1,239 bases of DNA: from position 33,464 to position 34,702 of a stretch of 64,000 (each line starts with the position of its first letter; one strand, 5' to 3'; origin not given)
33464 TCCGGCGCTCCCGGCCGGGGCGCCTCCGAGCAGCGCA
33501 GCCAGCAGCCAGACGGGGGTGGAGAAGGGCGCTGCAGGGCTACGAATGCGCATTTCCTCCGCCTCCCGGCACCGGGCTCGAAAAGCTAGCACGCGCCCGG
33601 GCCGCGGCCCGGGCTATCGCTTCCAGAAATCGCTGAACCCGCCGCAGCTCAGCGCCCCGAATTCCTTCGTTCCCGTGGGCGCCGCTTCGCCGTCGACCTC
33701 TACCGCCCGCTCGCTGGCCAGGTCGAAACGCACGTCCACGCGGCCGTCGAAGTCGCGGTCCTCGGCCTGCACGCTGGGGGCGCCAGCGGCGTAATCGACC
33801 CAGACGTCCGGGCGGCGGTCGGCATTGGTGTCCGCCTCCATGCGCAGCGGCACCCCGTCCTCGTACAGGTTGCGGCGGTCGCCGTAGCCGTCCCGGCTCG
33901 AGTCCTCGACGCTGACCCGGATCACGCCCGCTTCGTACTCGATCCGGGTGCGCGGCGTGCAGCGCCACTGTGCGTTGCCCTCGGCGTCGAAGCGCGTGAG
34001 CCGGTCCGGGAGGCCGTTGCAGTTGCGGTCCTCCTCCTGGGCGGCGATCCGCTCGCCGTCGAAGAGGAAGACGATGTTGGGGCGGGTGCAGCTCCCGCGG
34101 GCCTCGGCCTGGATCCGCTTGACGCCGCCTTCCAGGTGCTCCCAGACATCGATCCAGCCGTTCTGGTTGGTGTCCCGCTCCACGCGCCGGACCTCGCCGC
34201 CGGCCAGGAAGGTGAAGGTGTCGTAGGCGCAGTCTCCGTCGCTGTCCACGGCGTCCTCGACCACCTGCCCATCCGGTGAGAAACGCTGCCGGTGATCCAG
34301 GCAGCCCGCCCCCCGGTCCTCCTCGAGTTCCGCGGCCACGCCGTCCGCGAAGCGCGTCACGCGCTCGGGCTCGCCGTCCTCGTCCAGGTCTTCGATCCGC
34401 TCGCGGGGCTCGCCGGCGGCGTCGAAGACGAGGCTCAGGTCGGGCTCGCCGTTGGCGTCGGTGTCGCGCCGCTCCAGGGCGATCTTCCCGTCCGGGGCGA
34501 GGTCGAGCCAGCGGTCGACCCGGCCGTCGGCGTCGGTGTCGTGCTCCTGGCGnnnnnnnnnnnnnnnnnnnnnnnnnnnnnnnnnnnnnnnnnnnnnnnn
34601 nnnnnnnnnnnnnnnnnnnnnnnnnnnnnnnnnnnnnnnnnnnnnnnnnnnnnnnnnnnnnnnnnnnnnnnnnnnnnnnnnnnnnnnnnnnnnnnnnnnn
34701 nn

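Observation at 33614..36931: About 1105-aa secreted protein made almost entirely of about 40 Dx[DN]xDG-type (EF-hand-loop-like) 24-25-aa repeats, with a Cys-bearing C-terminal end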

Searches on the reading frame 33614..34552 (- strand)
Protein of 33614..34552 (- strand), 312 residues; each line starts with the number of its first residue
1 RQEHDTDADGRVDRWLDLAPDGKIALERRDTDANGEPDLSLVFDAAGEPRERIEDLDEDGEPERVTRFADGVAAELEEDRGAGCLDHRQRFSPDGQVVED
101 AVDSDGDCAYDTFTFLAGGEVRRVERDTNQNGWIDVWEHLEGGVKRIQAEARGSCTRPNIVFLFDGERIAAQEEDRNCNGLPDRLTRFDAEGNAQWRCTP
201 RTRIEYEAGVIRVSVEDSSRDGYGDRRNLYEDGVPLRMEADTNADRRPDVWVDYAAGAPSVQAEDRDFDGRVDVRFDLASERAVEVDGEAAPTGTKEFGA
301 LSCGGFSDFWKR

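Call 34: find_related_loci(query=A4, collection=genome_contigs, flank=10000)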
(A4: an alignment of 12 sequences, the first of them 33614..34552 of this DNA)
Query A4 (312 aa) in genome_contigs; peptide patterns used: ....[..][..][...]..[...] (x = any residue, [..] = any of these).
103 stretches matched a pattern; 82 encode a relative of the query (tblastn E <= 1e-3); the best 80 are kept; 77 distinct loci.
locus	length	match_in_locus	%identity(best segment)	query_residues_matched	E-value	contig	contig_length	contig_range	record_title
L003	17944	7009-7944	57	2-311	9e-109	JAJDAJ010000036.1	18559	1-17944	MAG: Deltaproteobacteria bacterium isolate OFTM108 OFTM108_35, whole genome shotgun sequence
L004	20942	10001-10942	52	2-312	1e-107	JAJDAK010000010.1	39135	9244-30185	MAG: Deltaproteobacteria bacterium isolate OFTM388 OFTM388_9, whole genome shotgun sequence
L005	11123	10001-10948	52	1-311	4e-106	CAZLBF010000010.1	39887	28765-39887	MAG TPA_asm: uncultured Myxococcales bacterium isolate binchicken_co231_155 genome assembly, contig: k141_4783422, whole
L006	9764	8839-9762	52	2-306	1e-100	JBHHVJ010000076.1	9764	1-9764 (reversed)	MAG: Myxococcota bacterium isolate S.4.sp2_bin.52 NODE_3128_length_9764_cov_7.372232, whole genome shotgun sequence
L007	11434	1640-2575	53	2-311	3e-95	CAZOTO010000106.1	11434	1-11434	MAG TPA_asm: uncultured Myxococcales bacterium isolate binchicken_co235_307 genome assembly, contig: NODE_13617_length_1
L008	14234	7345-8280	49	1-310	3e-92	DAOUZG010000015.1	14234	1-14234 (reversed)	MAG TPA_asm: Deltaproteobacteria bacterium isolate CSMAG_947 CSMAG_947_k141_6409163_length_14234_cov_6.3946, whole genom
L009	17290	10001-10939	47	1-311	7e-80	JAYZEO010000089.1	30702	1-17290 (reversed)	MAG: Myxococcota bacterium isolate XB_MAG144 DB_MAG144_0089, whole genome shotgun sequence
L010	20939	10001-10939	47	1-311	2e-80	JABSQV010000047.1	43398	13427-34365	MAG: Myxococcales bacterium isolate DT_69 DT-Myxococcota-1_scaffold_47, whole genome shotgun sequence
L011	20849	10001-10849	40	1-274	2e-43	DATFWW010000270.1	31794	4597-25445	MAG TPA_asm: Myxococcota bacterium isolate SMAG_U9501 k141_9392588, whole genome shotgun sequence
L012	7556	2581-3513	38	1-301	2e-40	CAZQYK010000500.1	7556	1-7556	MAG TPA_asm: uncultured Spirochaetales bacterium isolate binchicken_co31_433 genome assembly, contig: k141_4393559, whol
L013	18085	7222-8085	36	1-310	4e-40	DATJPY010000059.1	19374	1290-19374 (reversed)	MAG TPA_asm: Myxococcota bacterium isolate SMAG_U14925 k141_112835, whole genome shotgun sequence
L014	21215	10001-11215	37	1-295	4e-39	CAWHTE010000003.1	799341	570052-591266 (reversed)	MAG: uncultured delta proteobacterium isolate MFD09206.bin.2.206 genome assembly, contig: contig_1850, whole genome shot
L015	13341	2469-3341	34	1-311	3e-39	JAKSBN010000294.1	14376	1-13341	MAG: Proteobacteria bacterium isolate MAG.188 k141_2191830, whole genome shotgun sequence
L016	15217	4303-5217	39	1-290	1e-38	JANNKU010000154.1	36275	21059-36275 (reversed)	MAG: Deltaproteobacteria bacterium isolate SOY_38_metabat_69 SOY_38_k141_1934414, whole genome shotgun sequence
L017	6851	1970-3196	36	1-304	7e-38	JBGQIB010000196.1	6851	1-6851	MAG: bacterium isolate OBJ2_061818_070_59 k141_1766389_length_6851_cov_11.8900, whole genome shotgun sequence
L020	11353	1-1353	36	1-287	3e-37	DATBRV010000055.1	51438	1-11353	MAG TPA_asm: Myxococcota bacterium isolate SMAG_U4138 k141_1706239, whole genome shotgun sequence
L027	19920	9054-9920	34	2-310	3e-36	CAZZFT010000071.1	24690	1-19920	MAG TPA_asm: uncultured Spirochaetales bacterium isolate SRP214966_co7_42 genome assembly, contig: NODE_1332_length_2469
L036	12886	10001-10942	30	1-312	1e-34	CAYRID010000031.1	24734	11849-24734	MAG TPA_asm: uncultured Geobacter sp. isolate binchicken_co235_14 genome assembly, contig: NODE_4946_length_24734_cov_6.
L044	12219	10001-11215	35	1-303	3e-33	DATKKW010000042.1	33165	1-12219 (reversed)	MAG TPA_asm: Myxococcota bacterium isolate SMAG_U14668 k141_1671106, whole genome shotgun sequence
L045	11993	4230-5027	30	29-311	2e-32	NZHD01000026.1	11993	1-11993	MAG: Deltaproteobacteria bacterium isolate MED660 MHASMcontig_659265, whole genome shotgun sequence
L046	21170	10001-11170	31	1-310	2e-32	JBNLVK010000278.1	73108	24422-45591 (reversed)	MAG: Myxococcota bacterium isolate JB082 k141_79403, whole genome shotgun sequence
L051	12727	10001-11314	33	1-285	6e-32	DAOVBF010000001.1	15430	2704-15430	MAG TPA_asm: Deltaproteobacteria bacterium isolate CSMAG_998 CSMAG_998_k141_7029313_length_15430_cov_6.0000, whole genom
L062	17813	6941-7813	33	1-312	2e-29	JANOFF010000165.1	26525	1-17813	MAG: bacterium isolate SOY_65_concoct_162_sub SOY_65_k141_2605949, whole genome shotgun sequence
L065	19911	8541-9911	33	1-298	3e-28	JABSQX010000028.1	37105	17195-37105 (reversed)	MAG: Myxococcales bacterium isolate DT_71 DT-Myxococcota-3_scaffold_28, whole genome shotgun sequence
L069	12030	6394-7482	23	1-285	7e-23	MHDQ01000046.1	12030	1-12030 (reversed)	MAG: Nitrospinae bacterium RIFCSPLOWO2_12_FULL_45_22 rifcsplowo2_12_scaffold_13628, whole genome shotgun sequence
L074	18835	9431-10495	29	1-285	2e-23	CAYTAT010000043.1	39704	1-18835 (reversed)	MAG TPA_asm: uncultured Spirochaetaceae bacterium isolate SRP308112_co1_388 genome assembly, contig: NODE_1140_length_39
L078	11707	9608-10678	35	1-283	7e-35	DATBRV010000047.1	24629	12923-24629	MAG TPA_asm: Myxococcota bacterium isolate SMAG_U4138 k141_25817, whole genome shotgun sequence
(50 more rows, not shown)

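Call 46: search_protein_families(library=pfam, proteins=[L046:1284-2993:+, L065:13908-15353:+, L044:1459-2754:+, L078:2500-3267:+], max_evalue=0.01)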
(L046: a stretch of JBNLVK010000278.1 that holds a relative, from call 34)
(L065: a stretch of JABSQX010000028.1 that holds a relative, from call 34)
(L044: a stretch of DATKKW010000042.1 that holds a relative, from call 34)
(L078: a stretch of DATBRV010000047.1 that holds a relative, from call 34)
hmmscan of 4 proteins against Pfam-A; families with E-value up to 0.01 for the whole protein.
L046:1284-2993:+ (570 aa): 2 families
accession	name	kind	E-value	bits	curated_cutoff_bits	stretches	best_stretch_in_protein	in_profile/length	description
PF09822.16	ABC_transp_aux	-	2e-21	76.9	34.7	1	269-501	4-278/288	ABC-type uncharacterized transport system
PF14258.12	DUF4350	-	6.3e-06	27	30.4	1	285-510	6-179/181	Domain of unknown function (DUF4350)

L065:13908-15353:+ (482 aa): 10 families
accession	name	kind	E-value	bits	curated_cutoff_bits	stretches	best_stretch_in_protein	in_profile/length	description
PF00158.32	Sigma54_activat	-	5.9e-64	215.2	20.2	1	171-337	1-167/168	Sigma-54 interaction domain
PF14532.12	Sigma54_activ_2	-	2.3e-22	80.2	25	1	172-342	1-138/138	Sigma-54 interaction domain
PF25601.1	AAA_lid_14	-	8.6e-15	54.8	27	1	343-407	1-66/87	AAA+ ATPase lid domain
PF07728.20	AAA_5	-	4.8e-10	40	22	1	194-315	1-125/139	AAA domain (dynein-related subfamily)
PF02954.25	HTH_8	-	6.8e-09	35.8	22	1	441-479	4-42/42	Bacterial regulatory protein, Fis family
PF18024.7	HTH_50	-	0.00015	21.8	27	1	432-481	1-49/50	Helix-turn-helix domain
PF01078.27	Mg_chelatase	-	0.00018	21.4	20.3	0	250-310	93-155/207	Magnesium chelatase, subunit ChlI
PF00004.35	AAA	-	0.0058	17.5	21.2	0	195-329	1-128/131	ATPase family associated with various cellular activities (AAA)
PF20030.5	bpMoxR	-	0.0083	15.7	27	0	192-310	31-143/205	MoxR domain in the MoxR-vWA-beta-propeller ternary systems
PF13191.12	AAA_16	-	0.0099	16.8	32.6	1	178-290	9-123/167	AAA ATPase domain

L044:1459-2754:+ (432 aa): 1 family
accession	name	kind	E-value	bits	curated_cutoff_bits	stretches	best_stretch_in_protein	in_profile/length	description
PF00275.25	EPSP_synthase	-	1.2e-114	383.8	22.8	1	11-429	2-417/417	EPSP synthase (3-phosphoshikimate 1-carboxyvinyltransferase)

L078:2500-3267:+ (256 aa): 2 families
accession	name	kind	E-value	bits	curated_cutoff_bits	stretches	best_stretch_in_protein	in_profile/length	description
PF00005.33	ABC_tran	-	5.1e-28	98.8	25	1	37-180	1-136/137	ABC transporter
PF13304.12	AAA_21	-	2.5e-06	28.2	27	0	137-211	222-300/304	AAA domain, putative AbiEii toxin, Type IV TA system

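Call 47: search_protein_families(library=pfam, proteins=[L020:1978-2859:+, L074:2-1504:-, L045:6347-7030:+, L003:10649-11974:-, L036:3074-3865:+, L051:7079-8425:-, L009:14971-15639:-, L062:7914-9125:+, L027:10022-10846:+, L044:4519-5931:-], max_evalue=0.01)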
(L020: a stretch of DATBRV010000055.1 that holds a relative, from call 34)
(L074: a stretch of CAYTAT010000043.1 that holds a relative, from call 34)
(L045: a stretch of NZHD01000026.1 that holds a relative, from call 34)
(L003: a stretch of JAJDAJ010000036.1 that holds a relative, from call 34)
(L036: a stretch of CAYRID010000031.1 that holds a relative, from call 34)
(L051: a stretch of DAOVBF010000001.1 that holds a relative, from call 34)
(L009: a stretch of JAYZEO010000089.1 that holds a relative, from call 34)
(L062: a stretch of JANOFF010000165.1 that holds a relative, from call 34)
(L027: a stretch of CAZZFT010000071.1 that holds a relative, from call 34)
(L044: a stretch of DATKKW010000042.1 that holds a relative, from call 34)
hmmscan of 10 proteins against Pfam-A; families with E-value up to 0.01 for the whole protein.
L020:1978-2859:+ (294 aa): 1 family
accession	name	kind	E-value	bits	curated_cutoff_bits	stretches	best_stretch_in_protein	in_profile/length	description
PF00296.26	Bac_luciferase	-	3.5e-51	174.9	27.9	1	14-240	20-225/314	Luciferase-like monooxygenase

L074:2-1504:- (501 aa): 8 families
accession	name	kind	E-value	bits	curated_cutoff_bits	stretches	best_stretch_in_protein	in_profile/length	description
PF02826.25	2-Hacid_dh_C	-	2.2e-62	210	25.1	1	107-282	1-178/178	D-isomer specific 2-hydroxyacid dehydrogenase, NAD binding domain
PF00389.36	2-Hacid_dh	-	2e-37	128.3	24.6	1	4-314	1-134/134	D-isomer specific 2-hydroxyacid dehydrogenase, catalytic domain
PF19304.4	PGDH_inter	-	1.7e-31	109.2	27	1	326-441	2-118/119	D-3-phosphoglycerate dehydrogenase intervening domain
PF01842.31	ACT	-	1.9e-06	28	27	1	455-490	3-38/66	ACT domain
PF22660.2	RS_preATP-grasp-like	-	0.00014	22.7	27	1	143-200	3-67/98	Ribonucleotide synthetase preATP-grasp domain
PF03807.23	F420_oxidored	-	0.00021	22.2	21.6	1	144-205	2-69/94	NADP oxidoreductase coenzyme F420-dependent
PF13241.12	NAD_binding_7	-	0.0042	18.1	22.1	0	139-227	5-89/104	Putative NAD(P)-binding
PF03446.21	NAD_binding_2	-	0.0044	17.5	21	0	144-230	2-92/161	NAD binding domain of 6-phosphogluconate dehydrogenase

L045:6347-7030:+ (228 aa): 1 family
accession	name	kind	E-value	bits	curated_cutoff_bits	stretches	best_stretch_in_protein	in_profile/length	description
PF06026.20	Rib_5-P_isom_A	-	2.4e-57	193.8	26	1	52-217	2-169/173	Ribose 5-phosphate isomerase A (phosphoriboisomerase A)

L003:10649-11974:- (442 aa): 3 families
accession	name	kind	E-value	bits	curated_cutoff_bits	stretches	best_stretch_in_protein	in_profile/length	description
PF13519.12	VWA_2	-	1.9e-07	32.1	27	1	95-239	16-107/107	von Willebrand factor type A domain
PF00092.34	VWA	-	7.4e-07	30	23.8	1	134-284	26-146/174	von Willebrand factor type A domain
PF05762.20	VWA_CoxE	-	0.0027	17.6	26.4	0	62-88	43-70/222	VWA domain containing CoxE-like protein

L036:3074-3865:+ (264 aa): 4 families
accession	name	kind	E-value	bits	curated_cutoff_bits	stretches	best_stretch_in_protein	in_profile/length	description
PF12698.13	ABC2_membrane_3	-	1.3e-08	34.8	31.6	1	86-238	171-319/347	ABC-2 family transporter protein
PF12679.13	ABC2_membrane_2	-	3.7e-07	30.1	27.2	1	56-201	50-196/283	ABC-2 family transporter protein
PF01061.29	ABC2_membrane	-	0.00073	19.6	26.9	1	8-199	5-172/211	ABC-2 type transporter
PF12730.13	ABC2_membrane_4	-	0.0063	16.9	27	1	86-181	55-155/179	ABC-2 family transporter protein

L051:7079-8425:- (449 aa): 1 family
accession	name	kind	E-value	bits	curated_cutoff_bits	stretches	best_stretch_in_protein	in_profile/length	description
PF01734.28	Patatin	-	4.7e-27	95.9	27.7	1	22-280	1-190/191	Patatin-like phospholipase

L009:14971-15639:- (223 aa): 7 families
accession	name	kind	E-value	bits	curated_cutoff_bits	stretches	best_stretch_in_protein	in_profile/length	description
PF00691.25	OmpA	-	1.3e-23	83.6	27.2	1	112-207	1-98/98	OmpA family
PF13441.11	Gly-zipper_YMGG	-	2.2e-10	40.5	28.9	1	36-80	4-45/45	YMGG-like Gly-zipper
PF13488.11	Gly-zipper_Omp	-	2.1e-09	37.6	25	1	42-84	2-45/46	Glycine zipper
PF05433.20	Rick_17kDa_Anti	-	1.8e-06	28.2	24.2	1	38-78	2-43/43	Glycine zipper 2TM domain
PF13436.11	Gly-zipper_OmpA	-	6.1e-06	26.4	27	1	37-77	2-43/44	Glycine-zipper domain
PF05359.17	DUF748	-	0.0035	15.9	50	0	110-164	880-935/1037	Domain of Unknown Function (DUF748)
PF12670.12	DUF3792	-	0.006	17.2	31.3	1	7-76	10-78/115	Protein of unknown function (DUF3792)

L062:7914-9125:+ (404 aa): 1 family
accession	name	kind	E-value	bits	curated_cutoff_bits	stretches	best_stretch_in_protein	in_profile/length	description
PF00923.25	TAL_FSA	-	1.6e-79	267.7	27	1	36-392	1-284/285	Transaldolase/Fructose-6-phosphate aldolase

L027:10022-10846:+ (275 aa): 11 families
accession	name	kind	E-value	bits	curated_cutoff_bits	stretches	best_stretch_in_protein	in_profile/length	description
PF14559.12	TPR_19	-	4.4e-15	56.2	25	2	74-129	1-56/68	Tetratricopeptide repeat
PF13428.12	TPR_14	-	4.5e-07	30.4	23.5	1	65-107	2-44/44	Tetratricopeptide repeat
PF13176.12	TPR_7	-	2.7e-06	27.5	27.9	0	100-123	1-24/36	Tetratricopeptide repeat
PF07719.23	TPR_2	-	4.1e-06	26.9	27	0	66-93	3-30/34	Tetratricopeptide repeat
PF24575.1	TPR_Slam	-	1e-05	26.3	35.2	0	16-63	53-100/104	Surface lipoprotein assembly modifier, N-terminal TPR repeats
PF13414.12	TPR_11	-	3.3e-05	23.9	26.8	1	29-58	13-42/42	TPR repeat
PF13432.12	TPR_16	-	0.00039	21.2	32.7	1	69-120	2-53/65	Tetratricopeptide repeat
PF13181.12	TPR_8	-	0.00081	19.8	25.7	0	69-90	6-27/34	Tetratricopeptide repeat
PF13431.12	TPR_17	-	0.0014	19.2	24.4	0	32-63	1-32/34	Tetratricopeptide repeat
PF22860.2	DUF7017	-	0.0035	17.8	27.5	0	71-115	8-52/141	Domain of unknown function (DUF7017)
PF14561.12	TPR_20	-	0.01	16.6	25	0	82-124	6-48/90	Tetratricopeptide repeat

L044:4519-5931:- (471 aa): 0 families
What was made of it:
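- Housekeeping genes such as EPSP synthase and phosphoglycerate dehydrogenase are also syntenic (calls 46, 47).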

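Call 60: search_protein_families(library=ncbifam, proteins=[L014:6433-7173:-, L014:6021-6452:-, L014:7450-8631:+, L014:12003-12806:+, L014:14083-14691:-, L014:14660-15325:-, L014:15794-16654:-, L009:14971-15639:-], max_evalue=0.001)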
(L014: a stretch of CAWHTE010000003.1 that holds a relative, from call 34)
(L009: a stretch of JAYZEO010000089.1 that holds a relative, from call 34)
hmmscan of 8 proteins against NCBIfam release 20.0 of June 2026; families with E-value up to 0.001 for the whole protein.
L014:6433-7173:- (247 aa): 8 families
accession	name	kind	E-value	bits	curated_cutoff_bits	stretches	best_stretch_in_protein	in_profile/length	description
TIGR02796.1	tolQ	equivalog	4.9e-32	111.4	221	1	38-220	20-214/216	protein TolQ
TIGR02797.1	exbB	equivalog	5.9e-22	78.5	206.2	1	115-205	104-194/211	tonB-system energizer ExbB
NF008066.0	PRK10801.1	equivalog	2.6e-21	76.1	403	1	124-228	121-224/230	Tol-Pal system protein TolQ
TIGR02805.1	exbB2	equivalog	2.9e-18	66.3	135.35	1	120-209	45-134/138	TonB-system energizer ExbB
NF007722.0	PRK10414.1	equivalog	2.5e-16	59.9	402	1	125-204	125-204/244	tol-pal system-associated acyl-CoA thioesterase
NF005997.1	PRK08124.1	equivalog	3.2e-05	23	340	1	127-188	141-197/259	flagellar motor stator protein MotA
NF005237.0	PRK06743.1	equivalog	0.0001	21.7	373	1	109-188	142-216/277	flagellar motor protein MotP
NF006583.0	PRK09109.1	equivalog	0.00012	21.3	237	1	128-193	141-201/246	flagellar motor protein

L014:6021-6452:- (144 aa): 5 families
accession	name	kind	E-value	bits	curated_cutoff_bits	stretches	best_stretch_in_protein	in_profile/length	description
TIGR02801.1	tolR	equivalog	2.6e-24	86.3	127.3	1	17-136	2-129/129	protein TolR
NF008429.0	PRK11267.1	equivalog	1.9e-17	63.6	216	1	9-133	7-132/141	TonB system transport protein ExbD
TIGR02803.1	ExbD_1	equivalog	2.8e-17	63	152.95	1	19-134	3-119/122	TonB system transport protein ExbD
NF008248.0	PRK11024.1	equivalog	3.1e-14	53.3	162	1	16-137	12-141/142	colicin uptake protein TolR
TIGR02804.1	ExbD_2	equivalog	1.2e-10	41.9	123.45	1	19-135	3-119/121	TonB system transport protein ExbD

L014:7450-8631:+ (394 aa): 2 families
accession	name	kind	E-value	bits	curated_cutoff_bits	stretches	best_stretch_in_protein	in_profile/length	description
TIGR01352.1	tonB_Cterm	subfamily_domain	1.8e-08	34.6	27.1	1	327-385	14-70/76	TonB family protein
TIGR02794.1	tolA_full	equivalog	1.6e-07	30.9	59.45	1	286-375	267-347/362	cell envelope integrity protein TolA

L014:12003-12806:+ (268 aa): 6 families
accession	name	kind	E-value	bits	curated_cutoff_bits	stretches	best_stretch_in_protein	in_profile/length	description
TIGR02917.1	PEP_TPR_lipo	equivalog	7.2e-07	27.5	312.2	1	27-121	516-624/899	XrtA/PEP-CTERM system TPR-repeat protein PrsT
NF040959.1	MamA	equivalog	3.1e-06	26.8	200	0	69-121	76-128/204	magnetosome protein MamA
TIGR04510.1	mod_pep_cyc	subfamily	4.4e-05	22.2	400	1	45-132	380-465/814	putative peptide modification system cyclase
TIGR03939.1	PGA_TPR_OMP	equivalog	0.0003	19.1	366.65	0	17-46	93-122/800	poly-beta-1,6 N-acetyl-D-glucosamine export porin PgaA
TIGR02521.1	type_IV_pilW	equivalog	0.00053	19.6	154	0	63-120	134-191/234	type IV pilus biogenesis/stability protein PilW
NF033920.0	C39_PA2778_fam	equivalog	0.00057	19.4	150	0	55-121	181-247/255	PA2778 family cysteine peptidase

L014:14083-14691:- (203 aa): 0 families

L014:14660-15325:- (222 aa): 9 families
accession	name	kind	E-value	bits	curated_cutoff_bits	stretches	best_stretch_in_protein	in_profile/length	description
TIGR04177.1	exosort_XrtH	exception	1.9e-22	80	86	1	58-210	1-155/158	exosortase H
TIGR04300.1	exosort_XrtM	exception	4e-17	63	125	1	70-207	3-144/150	exosortase family protein XrtM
NF046081.1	exosort_XrtX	exception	3.5e-16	59.6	170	1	56-212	3-164/168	exosortase X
TIGR04178.1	exo_archaeo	signature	1.3e-12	47.8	23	1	121-207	1-94/97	exosortase/archaeosortase family protein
TIGR04128.1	exoso_Fjoh_1448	exception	6.6e-10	39.5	90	1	59-210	10-172/174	exosortase family protein XrtF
NF046083.1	exosort_XrtY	exception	3.7e-08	33.4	160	1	91-203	52-165/168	exosortase Y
TIGR04144.1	archaeo_VPXXXP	exception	1.9e-06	27.9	150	1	98-209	39-152/156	archaeosortase B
NF045528.1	heimosortase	equivalog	9e-05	22.6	130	1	105-189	70-154/199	heimdallarchaeosortase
TIGR04124.1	archaeo_artE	exception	0.00016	21.7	95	1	90-207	32-148/153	archaeosortase family protein ArtE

L014:15794-16654:- (287 aa): 1 family
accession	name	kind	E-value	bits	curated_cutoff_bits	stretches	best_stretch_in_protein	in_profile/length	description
TIGR02281.1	clan_AA_DTGA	subfamily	2.1e-14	53.8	57.95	1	101-198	13-112/121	TIGR02281 family clan AA aspartic protease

L009:14971-15639:- (223 aa): 43 families (the best 25 are shown)
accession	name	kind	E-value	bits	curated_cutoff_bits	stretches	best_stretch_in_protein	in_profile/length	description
NF053611.1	YiaD_Gzip_OmpA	equivalog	1.2e-67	227.6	175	1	12-213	2-206/206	YiaD family glycine zipper/OmpA-like lipoprotein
NF007804.1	PRK10510.1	equivalog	1.4e-45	155.3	307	1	11-215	9-218/219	OmpA family lipoprotein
NF053612.1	anchor_PA1041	equivalog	7.8e-33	114.4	250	1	96-213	118-235/236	PA1041 family peptidoglycan-binding anchor lipoprotein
NF053613.1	OMP_toxin_LptF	equivalog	1.4e-31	110.1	400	1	98-214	131-246/256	lipotoxin F family OmpA-related lipoprotein LptF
NF053585.1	OMP_LP_YfiB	equivalog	2.2e-28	99.2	128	1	99-213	46-160/163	outer membrane lipoprotein YfiB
NF045787.1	OmpABordt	equivalog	1.7e-27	96.3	200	1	104-217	80-193/194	outer membrane protein OmpA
TIGR03789.1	pdsO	hypoth_equivalog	1.2e-22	80.7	152.2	1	102-212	134-242/243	sortase-associated OmpA-like protein PdsO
TIGR03350.1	type_VI_ompA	equivalog_domain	1.8e-22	79.7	139.8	1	95-213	16-137/137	type VI secretion system protein TssL, long form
NF038224.1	OmpA_like_CmpA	equivalog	2.7e-22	79.5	300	1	1-213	1-214/233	C-OmpA-like family protein CmpA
NF006541.1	PRK09038.1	equivalog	6e-22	78.5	283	1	94-214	126-249/253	flagellar motor protein MotD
TIGR02802.1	Pal_lipo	equivalog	1.2e-20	73.5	125.35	1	111-212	2-103/104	peptidoglycan-associated lipoprotein Pal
NF033763.1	exchanger_TraB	exception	1.4e-18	66.2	700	1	123-218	406-502/522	outer membrane exchange protein TraB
NF045788.1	Omp38Acinit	equivalog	1.7e-18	66.8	500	1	108-220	240-353/354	outer membrane protein Omp38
NF005999.0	PRK08126.1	subfamily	2.3e-18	66.2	571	1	96-213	310-430/432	hypothetical protein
NF006508.0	PRK08944.1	subfamily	1.8e-16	60.3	259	1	95-217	165-291/304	MotB family protein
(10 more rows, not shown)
